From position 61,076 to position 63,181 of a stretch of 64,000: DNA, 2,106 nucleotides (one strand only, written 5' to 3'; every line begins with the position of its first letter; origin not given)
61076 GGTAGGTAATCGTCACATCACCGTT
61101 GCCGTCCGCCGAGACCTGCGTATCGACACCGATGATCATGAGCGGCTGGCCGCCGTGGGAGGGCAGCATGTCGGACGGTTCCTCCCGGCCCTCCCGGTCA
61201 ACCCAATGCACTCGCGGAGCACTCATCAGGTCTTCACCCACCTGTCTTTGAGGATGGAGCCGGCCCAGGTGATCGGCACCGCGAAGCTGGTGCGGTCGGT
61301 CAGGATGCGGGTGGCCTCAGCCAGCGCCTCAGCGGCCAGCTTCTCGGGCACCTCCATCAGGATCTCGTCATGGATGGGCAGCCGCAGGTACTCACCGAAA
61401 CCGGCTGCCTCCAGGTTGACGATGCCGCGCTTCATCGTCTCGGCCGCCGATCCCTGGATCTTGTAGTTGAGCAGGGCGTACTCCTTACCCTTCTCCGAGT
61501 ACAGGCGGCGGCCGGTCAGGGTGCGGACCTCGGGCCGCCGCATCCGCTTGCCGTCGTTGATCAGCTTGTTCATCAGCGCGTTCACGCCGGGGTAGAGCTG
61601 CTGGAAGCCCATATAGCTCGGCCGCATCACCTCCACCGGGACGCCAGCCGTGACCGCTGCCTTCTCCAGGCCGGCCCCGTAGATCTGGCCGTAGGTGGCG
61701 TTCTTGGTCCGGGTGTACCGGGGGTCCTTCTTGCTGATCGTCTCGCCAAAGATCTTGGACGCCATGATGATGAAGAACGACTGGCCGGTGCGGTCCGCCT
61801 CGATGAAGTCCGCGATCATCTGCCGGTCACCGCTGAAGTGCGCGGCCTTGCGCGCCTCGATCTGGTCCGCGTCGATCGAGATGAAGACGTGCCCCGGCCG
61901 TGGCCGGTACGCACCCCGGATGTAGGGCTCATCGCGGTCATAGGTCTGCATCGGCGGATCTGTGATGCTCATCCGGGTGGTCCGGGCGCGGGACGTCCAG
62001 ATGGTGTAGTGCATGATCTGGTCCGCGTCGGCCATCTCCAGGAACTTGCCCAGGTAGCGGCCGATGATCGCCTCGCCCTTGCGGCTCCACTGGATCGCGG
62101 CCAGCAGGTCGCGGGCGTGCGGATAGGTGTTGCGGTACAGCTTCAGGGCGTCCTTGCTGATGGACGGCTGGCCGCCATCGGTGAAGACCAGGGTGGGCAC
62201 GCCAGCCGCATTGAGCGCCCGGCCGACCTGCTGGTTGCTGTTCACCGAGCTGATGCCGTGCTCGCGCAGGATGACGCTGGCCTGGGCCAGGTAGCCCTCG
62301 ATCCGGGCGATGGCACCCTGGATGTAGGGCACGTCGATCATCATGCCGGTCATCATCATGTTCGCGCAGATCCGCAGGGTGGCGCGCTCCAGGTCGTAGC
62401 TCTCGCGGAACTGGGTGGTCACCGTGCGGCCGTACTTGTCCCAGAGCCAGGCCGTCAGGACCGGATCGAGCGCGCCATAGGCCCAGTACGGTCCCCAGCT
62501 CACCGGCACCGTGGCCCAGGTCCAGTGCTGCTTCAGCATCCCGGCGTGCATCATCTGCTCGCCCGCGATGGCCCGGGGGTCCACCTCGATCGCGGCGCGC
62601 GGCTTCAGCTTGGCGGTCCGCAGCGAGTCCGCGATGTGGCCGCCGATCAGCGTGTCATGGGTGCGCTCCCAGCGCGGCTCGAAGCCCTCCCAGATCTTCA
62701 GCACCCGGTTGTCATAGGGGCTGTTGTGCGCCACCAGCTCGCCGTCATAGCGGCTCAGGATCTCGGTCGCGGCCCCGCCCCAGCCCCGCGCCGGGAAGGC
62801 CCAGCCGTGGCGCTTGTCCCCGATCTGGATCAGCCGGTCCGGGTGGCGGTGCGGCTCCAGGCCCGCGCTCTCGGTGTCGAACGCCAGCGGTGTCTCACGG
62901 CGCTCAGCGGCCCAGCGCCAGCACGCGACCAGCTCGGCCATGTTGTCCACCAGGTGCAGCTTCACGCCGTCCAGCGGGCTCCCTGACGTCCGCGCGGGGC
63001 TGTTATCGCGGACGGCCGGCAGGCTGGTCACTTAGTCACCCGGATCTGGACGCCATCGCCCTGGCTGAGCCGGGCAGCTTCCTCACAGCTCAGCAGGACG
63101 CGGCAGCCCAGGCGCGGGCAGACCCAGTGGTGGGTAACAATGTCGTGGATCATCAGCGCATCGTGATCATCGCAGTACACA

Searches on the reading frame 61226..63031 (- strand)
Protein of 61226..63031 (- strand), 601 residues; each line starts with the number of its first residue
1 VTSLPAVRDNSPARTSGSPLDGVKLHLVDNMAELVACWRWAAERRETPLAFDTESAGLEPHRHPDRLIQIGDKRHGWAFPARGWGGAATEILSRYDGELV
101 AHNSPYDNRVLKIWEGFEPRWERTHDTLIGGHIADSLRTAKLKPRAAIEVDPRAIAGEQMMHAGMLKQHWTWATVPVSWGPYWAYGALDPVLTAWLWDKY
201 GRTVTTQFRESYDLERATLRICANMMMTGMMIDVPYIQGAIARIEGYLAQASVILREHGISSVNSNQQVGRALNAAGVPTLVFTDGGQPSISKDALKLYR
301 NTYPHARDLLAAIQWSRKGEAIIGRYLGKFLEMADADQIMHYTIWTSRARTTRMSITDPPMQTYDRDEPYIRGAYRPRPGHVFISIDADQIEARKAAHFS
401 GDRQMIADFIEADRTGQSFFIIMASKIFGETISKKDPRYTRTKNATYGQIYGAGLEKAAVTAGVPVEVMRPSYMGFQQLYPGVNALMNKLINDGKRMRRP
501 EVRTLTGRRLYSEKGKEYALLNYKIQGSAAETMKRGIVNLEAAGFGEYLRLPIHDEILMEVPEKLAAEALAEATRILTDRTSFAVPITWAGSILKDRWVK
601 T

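Call 33: search_protein_families(library=pfam, proteins=[window:61226-63031:-], max_evalue=0.01)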
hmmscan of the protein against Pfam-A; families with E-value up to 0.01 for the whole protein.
window:61226-63031:- (601 aa): 1 family
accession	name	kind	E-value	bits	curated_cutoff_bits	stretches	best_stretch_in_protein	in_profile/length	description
PF00476.26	DNA_pol_A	-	2.1e-40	139.3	34.3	1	261-590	30-372/381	DNA polymerase family A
